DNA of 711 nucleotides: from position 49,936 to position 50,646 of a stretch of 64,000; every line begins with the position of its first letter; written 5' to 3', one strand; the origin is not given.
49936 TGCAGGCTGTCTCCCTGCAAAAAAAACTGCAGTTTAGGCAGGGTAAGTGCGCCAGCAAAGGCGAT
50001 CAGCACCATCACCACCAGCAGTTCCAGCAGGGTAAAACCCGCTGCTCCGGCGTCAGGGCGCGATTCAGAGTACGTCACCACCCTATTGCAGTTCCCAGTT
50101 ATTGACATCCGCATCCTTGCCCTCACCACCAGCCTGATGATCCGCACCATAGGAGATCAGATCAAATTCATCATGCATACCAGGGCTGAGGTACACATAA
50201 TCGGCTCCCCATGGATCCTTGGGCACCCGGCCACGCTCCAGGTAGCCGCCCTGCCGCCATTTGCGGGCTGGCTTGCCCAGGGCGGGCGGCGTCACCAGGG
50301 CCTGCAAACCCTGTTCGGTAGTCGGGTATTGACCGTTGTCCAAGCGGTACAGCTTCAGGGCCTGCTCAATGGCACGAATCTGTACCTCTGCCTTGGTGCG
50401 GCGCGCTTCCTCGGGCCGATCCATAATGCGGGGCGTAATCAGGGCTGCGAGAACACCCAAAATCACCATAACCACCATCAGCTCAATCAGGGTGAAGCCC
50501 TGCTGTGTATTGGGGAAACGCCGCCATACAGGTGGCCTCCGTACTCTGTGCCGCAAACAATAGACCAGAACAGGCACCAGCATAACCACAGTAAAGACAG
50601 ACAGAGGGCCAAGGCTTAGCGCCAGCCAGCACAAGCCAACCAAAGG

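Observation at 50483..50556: gspG has a perfect SD+ATG, but one frame off at a CCCC run; as written, the pseudopilin is only translatable as a fusion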

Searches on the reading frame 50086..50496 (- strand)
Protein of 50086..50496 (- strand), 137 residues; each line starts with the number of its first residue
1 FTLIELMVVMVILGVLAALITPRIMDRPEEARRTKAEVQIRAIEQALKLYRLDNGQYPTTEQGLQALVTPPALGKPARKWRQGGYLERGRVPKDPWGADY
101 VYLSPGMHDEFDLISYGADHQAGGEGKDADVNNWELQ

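Call 54: find_related_loci(query=window:50086-50496:-, collection=metagenome_contigs, flank=3000)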
Query seq(137 aa) (137 aa) in metagenome_contigs; peptide patterns used: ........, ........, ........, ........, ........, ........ (x = any residue, [..] = any of these).
600 stretches matched a pattern (row limit reached: there are more); 413 encode a relative of the query (tblastn E <= 1e-3); the best 80 are kept; 80 distinct loci.
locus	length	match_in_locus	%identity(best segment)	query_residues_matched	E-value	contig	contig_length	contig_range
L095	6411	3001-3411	85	1-137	1e-79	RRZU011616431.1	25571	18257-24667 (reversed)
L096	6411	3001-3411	85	1-137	3e-79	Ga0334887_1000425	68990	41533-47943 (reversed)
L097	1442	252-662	80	1-137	1e-78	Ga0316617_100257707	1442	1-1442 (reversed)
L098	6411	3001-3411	80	1-137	3e-74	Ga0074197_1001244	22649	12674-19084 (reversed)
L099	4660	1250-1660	79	1-137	2e-73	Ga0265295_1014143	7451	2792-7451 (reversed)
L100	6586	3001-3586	77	1-137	2e-72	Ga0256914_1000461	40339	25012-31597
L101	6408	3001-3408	78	1-136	1e-72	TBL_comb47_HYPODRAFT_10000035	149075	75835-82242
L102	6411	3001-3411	79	1-137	1e-72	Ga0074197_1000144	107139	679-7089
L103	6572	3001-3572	75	1-137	2e-72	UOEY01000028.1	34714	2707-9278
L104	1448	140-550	78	1-137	4e-76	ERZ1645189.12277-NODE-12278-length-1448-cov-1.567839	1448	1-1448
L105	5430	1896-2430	75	1-137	4e-72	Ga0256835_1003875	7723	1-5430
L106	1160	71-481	77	1-137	2e-77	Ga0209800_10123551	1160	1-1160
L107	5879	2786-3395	75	1-137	6e-72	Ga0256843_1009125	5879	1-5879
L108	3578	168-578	74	1-137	1e-71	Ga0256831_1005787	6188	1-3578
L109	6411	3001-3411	77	1-137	1e-71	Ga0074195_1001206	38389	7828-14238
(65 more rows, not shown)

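Call 76: search_solved_structures(query=window:50086-50496:-, max_evalue=0.00001, show_alignments=1)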
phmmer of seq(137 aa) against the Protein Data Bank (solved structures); distinct sequences matched with E-value up to 0.00001: 13.
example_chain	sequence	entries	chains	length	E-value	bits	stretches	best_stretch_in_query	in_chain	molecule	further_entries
5wda_A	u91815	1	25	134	7.2e-36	126.5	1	1-120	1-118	General secretion pathway protein G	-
3fu1_A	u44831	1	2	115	3.2e-33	117.9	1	25-137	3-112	General secretion pathway protein G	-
4lw9_A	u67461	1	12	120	9.4e-33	116.4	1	28-137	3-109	Type II secretion system protein G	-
3gn9_A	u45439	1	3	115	3.1e-32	114.7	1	25-137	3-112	Type II secretory pathway, pseudopilin EpsG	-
2kep_A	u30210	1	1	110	1e-29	106.6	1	25-135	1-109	General secretion pathway protein G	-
3g20_A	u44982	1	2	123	9e-29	103.5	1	14-136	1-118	Type II secretion protein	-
1t92_A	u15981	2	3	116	5e-27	97.8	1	27-135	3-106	General secretion pathway protein G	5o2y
29jd_A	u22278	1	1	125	5.1e-26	94.5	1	26-135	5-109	Type II secretion system core protein G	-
8qqj_J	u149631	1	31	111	3.6e-06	30.3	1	1-63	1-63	Type IV narrow pilus major component PilA5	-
1ay2_A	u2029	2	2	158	4e-06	30.1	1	1-72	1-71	TYPE 4 PILIN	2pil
6xxe_A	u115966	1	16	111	4.2e-06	30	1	1-62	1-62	Uncharacterized protein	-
6xxd_A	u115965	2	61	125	8.9e-06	29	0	1-67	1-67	PilA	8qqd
2hi2_A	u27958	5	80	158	9e-06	29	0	1-65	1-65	Fimbrial protein | PilA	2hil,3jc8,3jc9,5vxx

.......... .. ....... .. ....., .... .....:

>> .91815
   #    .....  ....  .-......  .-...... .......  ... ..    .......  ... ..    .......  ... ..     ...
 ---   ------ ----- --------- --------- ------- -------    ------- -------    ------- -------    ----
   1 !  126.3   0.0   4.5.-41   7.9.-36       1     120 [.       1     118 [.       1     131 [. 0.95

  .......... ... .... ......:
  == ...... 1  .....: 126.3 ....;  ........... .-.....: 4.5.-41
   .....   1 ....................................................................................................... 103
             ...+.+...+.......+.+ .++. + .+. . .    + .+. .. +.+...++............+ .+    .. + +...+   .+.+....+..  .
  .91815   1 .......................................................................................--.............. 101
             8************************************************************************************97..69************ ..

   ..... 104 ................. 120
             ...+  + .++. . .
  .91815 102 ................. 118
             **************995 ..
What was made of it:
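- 50434..50496 (-): Class III signal hydrophobic segment (alpha1N) beginning Phe(+1), with Glu(+5): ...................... The predicted prepilin-peptidase cut lies between 50497 and 50496. The segment aligns from F1 of PulG, PDB 5wda (call 76).
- On T2SS major pseudopilin GspG (TIGR01710 / PF08334): PulG (PDB 5wda) gives E 7e-36 (call 76).
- Closest known: Canonical T2SS major pseudopilin precursor. Same: The mature 137-aa domain aligns from Phe1 with PulG (PDB 5wda, E 7e-36, call 76).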
